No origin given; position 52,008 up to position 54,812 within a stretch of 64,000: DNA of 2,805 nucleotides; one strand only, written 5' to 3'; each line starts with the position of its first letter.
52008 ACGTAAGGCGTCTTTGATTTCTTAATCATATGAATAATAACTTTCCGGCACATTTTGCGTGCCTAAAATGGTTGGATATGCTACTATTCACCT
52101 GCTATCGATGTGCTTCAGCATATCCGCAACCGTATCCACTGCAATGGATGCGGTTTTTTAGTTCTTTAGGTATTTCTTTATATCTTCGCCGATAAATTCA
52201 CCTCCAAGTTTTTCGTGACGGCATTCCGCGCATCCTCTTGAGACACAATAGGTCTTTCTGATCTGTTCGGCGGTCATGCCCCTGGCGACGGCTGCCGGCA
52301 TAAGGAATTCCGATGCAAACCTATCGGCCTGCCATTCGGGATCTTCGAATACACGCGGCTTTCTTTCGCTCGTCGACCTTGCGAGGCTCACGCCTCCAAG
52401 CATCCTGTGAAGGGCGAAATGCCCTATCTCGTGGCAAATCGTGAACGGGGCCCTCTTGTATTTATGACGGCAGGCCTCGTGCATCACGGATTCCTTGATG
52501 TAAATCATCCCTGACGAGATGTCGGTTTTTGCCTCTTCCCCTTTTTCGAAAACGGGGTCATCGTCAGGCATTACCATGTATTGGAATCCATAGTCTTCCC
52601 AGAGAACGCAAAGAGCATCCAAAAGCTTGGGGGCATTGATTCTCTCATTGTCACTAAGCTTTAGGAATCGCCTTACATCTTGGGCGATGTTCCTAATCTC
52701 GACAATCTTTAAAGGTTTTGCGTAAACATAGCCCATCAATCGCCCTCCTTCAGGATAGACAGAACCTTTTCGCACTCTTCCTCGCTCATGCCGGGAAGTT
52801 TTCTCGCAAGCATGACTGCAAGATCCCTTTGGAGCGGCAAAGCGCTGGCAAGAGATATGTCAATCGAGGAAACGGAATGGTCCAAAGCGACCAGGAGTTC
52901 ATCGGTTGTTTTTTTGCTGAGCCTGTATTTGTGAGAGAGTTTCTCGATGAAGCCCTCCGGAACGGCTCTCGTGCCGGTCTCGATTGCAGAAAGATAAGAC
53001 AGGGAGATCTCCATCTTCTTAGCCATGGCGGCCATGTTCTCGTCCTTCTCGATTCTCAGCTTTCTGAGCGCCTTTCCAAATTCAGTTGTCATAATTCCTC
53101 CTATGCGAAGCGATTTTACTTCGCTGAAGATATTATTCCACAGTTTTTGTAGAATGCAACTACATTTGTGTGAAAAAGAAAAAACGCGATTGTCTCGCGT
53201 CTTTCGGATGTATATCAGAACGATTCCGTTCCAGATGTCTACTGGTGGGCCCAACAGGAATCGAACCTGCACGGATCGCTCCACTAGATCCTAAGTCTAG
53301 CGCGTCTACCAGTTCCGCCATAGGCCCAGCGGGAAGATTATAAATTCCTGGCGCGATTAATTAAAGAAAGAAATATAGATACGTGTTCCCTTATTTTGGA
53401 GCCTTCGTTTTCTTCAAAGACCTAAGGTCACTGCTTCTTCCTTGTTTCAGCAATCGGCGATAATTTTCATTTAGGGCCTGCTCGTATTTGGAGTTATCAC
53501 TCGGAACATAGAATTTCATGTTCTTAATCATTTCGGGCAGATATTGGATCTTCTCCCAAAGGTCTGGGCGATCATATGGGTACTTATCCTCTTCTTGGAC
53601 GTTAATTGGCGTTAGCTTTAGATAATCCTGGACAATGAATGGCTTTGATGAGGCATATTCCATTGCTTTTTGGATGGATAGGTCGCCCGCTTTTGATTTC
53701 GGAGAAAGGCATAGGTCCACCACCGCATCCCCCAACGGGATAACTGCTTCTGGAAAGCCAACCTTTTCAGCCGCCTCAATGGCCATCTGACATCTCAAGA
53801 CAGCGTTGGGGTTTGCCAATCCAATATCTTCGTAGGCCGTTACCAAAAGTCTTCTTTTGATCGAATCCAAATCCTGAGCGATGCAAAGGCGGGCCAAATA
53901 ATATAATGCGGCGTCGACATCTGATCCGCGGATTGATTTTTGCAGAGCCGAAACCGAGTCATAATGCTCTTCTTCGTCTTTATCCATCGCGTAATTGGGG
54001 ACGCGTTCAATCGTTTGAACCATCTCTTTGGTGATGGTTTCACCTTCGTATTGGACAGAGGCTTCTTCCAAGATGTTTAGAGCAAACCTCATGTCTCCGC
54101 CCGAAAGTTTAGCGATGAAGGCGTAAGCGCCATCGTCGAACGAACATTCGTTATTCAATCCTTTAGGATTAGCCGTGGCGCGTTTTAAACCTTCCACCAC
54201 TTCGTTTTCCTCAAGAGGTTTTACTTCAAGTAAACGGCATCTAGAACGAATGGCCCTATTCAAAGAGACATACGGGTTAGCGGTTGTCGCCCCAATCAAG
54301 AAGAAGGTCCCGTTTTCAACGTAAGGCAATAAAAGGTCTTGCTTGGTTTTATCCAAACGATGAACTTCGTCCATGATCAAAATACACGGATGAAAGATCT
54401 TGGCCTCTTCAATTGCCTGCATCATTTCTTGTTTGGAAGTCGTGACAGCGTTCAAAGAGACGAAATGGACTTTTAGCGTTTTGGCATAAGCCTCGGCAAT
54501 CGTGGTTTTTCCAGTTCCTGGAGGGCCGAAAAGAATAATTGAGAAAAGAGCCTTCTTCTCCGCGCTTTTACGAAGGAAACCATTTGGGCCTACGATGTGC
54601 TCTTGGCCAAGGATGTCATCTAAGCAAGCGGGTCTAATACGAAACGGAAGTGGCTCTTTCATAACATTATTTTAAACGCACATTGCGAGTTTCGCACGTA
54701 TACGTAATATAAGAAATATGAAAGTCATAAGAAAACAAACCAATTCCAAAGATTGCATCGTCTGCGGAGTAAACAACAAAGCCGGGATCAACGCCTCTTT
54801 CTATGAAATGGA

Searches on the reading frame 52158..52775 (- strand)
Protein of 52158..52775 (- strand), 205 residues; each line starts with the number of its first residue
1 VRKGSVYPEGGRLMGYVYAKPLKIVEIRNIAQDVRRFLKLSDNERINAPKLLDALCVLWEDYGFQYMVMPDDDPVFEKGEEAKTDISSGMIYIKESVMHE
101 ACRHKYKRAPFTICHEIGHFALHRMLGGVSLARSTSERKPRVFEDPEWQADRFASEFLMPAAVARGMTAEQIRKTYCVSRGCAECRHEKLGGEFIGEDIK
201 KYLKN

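Call 3: search_protein_families(library=pfam, proteins=[window:52158-52775:-], max_evalue=0.1)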
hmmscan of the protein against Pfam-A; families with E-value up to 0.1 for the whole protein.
window:52158-52775:- (205 aa): 2 families
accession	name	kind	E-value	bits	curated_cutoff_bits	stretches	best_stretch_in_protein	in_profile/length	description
PF06114.19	Peptidase_M78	-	2e-09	37.8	22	1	103-174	36-102/123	IrrE N-terminal-like domain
PF23238.1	DUF7068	-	0.03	14.9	27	1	44-63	19-38/65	Domain of unknown function (DUF7068)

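Call 4: search_protein_families(library=ncbifam, proteins=[window:52158-52775:-], max_evalue=0.1)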
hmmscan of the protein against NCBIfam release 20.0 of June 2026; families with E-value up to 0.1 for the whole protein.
window:52158-52775:- (205 aa): 1 family
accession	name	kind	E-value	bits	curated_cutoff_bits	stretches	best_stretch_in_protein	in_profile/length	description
NF052239.1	antitox_spr1629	equivalog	1.9e-06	27.2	335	1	105-163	204-255/377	spr1629 family repressor/antitoxin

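Call 31: search_protein_families(library=phrogs, proteins=[window:52158-52775:-], max_evalue=0.01)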
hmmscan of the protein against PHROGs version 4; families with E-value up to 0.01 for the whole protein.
window:52158-52775:- (205 aa): 5 families
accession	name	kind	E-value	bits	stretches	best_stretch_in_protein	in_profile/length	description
phrog_2439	-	transcription regulation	4e-10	40.1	1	106-165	194-246/367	transcriptional regulator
phrog_1914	-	unknown function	4.8e-10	40.5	1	107-193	92-180/222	-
phrog_87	-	other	1.2e-08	36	1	80-192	63-166/227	metallo-protease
phrog_19315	-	unknown function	1.7e-06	28.3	1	98-190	84-179/348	-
phrog_1516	-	unknown function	0.00046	20.9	1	103-161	81-142/227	-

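Call 45: search_protein_families(library=padloc, proteins=[window:52158-52775:-], max_evalue=0.01)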
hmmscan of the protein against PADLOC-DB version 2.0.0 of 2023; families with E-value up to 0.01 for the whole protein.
window:52158-52775:- (205 aa): 16 families
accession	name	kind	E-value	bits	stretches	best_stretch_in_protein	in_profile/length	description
PDLC04141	capP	-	8.8e-17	59.4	1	79-165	35-119/242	capP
PDLC03953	RmrA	-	3.2e-09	34.5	1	22-172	125-257/373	-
PDLC03951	RmrA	-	6.2e-08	30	1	104-162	200-250/400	-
PDLC03948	RmrA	-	7e-08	29.7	1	102-162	200-254/397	-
PDLC03952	RmrA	-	1.2e-07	28.9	1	107-162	218-267/395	-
PDLC03954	RmrA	-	1.4e-07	28.8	1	22-162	136-255/380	-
PDLC03947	RmrA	-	2.9e-07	27.7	1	21-162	135-255/383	-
PDLC03945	RmrA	-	3.2e-07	27.8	1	108-162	207-254/394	-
PDLC03949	RmrA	-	1.2e-06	25.6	1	108-169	188-236/363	-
PDLC03944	RmrA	-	3.6e-06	24.3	1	97-161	187-245/384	-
PDLC03946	RmrA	-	5.1e-06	23.4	1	108-168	189-237/357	-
PDLC03956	RmrA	-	7.8e-05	19.9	1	103-162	200-251/399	-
PDLC03950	RmrA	-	0.00019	18.5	1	107-171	194-251/369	-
PDLC03943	RmrA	-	0.00078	16.6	1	105-164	188-234/370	-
PDLC03011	peptidase_U41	-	0.0043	14.6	1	84-159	141-196/378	-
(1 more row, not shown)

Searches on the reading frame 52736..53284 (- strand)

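Call 3: search_protein_families(library=pfam, proteins=[window:52736-53284:-], max_evalue=0.1)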
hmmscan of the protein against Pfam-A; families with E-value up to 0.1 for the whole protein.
window:52736-53284:- (182 aa): 4 families
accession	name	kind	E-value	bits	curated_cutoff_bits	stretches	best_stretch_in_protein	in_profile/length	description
PF13560.12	HTH_31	-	3.2e-07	31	27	1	68-130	1-64/64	Helix-turn-helix domain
PF12844.13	HTH_19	-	2.6e-06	27.7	30.2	1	70-121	1-52/64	Helix-turn-helix domain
PF01381.28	HTH_3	-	3.5e-06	27.4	23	1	73-123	1-51/55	Helix-turn-helix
PF13413.12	HTH_25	-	0.0012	19.1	24.6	1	73-104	2-33/62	Helix-turn-helix domain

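Call 45: search_protein_families(library=padloc, proteins=[window:52736-53284:-], max_evalue=0.01)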
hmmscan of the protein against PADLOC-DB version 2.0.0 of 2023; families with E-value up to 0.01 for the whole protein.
window:52736-53284:- (182 aa): 3 families
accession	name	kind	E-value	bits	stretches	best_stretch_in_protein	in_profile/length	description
PDLC02926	HTH_VI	-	6.5e-11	40.3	1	69-122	2-55/92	-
PDLC04142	capH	-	6.8e-07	28.3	1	65-179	3-96/103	capH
PDLC03665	Control_protein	-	2.7e-06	25.5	1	68-119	8-60/77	control protein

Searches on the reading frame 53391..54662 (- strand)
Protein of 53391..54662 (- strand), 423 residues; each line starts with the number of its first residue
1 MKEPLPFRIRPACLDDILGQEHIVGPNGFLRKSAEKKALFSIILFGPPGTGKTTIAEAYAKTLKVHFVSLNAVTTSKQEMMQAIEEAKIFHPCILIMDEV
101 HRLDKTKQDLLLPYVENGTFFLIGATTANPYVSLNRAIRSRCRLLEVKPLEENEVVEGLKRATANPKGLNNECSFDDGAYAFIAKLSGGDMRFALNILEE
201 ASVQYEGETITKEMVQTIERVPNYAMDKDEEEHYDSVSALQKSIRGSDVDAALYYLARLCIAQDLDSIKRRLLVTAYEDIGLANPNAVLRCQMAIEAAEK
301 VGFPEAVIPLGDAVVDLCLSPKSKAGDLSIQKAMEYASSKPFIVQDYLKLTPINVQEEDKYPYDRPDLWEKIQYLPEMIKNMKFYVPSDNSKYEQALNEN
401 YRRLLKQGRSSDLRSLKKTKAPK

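Call 92: find_related_loci(query=window:53391-54662:-, collection=genome_contigs, flank=500)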
Query window:53391-54662:- (423 aa) in genome_contigs; peptide patterns used: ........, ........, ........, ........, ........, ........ (x = any residue, [..] = any of these).
188 stretches matched a pattern; 65 encode a relative of the query (tblastn E <= 1e-3); 65 distinct loci.
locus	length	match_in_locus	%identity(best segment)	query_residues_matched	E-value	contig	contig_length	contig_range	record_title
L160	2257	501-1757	80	1-418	0e+0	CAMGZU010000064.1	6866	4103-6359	MAG: uncultured Erysipelotrichaceae bacterium isolate SRR11784279_bin.55_metaWRAP_v1.3_MAG genome assembly, contig: ERZ1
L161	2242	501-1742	78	3-416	0e+0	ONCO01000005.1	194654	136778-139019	uncultured Erysipelotrichaceae bacterium isolate RUG187 genome assembly, contig: scaffold_247, whole genome shotgun sequ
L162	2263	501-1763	76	1-421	0e+0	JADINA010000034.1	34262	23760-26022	MAG: Candidatus Alloenteromonas pullistercoris isolate 17113 E1M07__C286927_L34262_SRR9113726, whole genome shotgun sequ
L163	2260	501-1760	75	1-420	0e+0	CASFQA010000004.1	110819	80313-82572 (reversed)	uncultured bacterium isolate B31_L2_392392_idba_bin.84 genome assembly, contig: B31_L2_392392_idba_bin.84.fa_scaffold_85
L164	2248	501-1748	75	1-416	0e+0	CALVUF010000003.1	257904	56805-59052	MAG: uncultured Bacilli bacterium isolate BRZ_QG__bin63 genome assembly, contig: BRZ_QG__NODE_11_length_257904_cov_15.82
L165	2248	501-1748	74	1-416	0e+0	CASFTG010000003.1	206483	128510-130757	uncultured bacterium isolate A3_L3_373373_idba_bin.15 genome assembly, contig: A3_L3_373373_idba_bin.15.fa_scaffold_18,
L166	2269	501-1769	74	1-420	0e+0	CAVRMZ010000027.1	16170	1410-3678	MAG: uncultured Bacilli bacterium isolate MFD01299.bin.2.1 genome assembly, contig: contig_135706, whole genome shotgun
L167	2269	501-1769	72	1-420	0e+0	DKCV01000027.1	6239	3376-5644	MAG TPA_asm: Bacillales bacterium UBA6865 UBA6865_contig_2745, whole genome shotgun sequence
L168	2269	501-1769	72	1-420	0e+0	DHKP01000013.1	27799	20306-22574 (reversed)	MAG TPA_asm: Bacillales bacterium UBA4691 UBA4691_contig_5246, whole genome shotgun sequence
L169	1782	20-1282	73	1-418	0e+0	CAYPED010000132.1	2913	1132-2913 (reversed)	MAG TPA_asm: uncultured Staphylococcaceae bacterium isolate binchicken_co323_37 genome assembly, contig: NODE_39703_leng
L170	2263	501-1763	71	1-420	0e+0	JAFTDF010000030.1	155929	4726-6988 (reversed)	MAG: Bacilli bacterium isolate RGIG3712 Goat_Rumen.Co__c1982480, whole genome shotgun sequence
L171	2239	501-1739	73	1-412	0e+0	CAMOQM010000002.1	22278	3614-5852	MAG: uncultured Bacillales bacterium isolate SRR873606_bin.8_metaWRAP_v1.3_MAG genome assembly, contig: NODE_4036_length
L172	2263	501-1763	71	1-420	0e+0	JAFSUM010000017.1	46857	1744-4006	MAG: Bacilli bacterium isolate RGIG3485 Goat_Rumen.Co__c889427, whole genome shotgun sequence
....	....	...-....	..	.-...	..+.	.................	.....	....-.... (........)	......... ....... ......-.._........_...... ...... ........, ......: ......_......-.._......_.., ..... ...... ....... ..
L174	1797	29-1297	71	1-420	0e+0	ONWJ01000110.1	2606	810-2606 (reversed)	uncultured Erysipelotrichaceae bacterium isolate RUG696 genome assembly, contig: k87_14647560, whole genome shotgun sequ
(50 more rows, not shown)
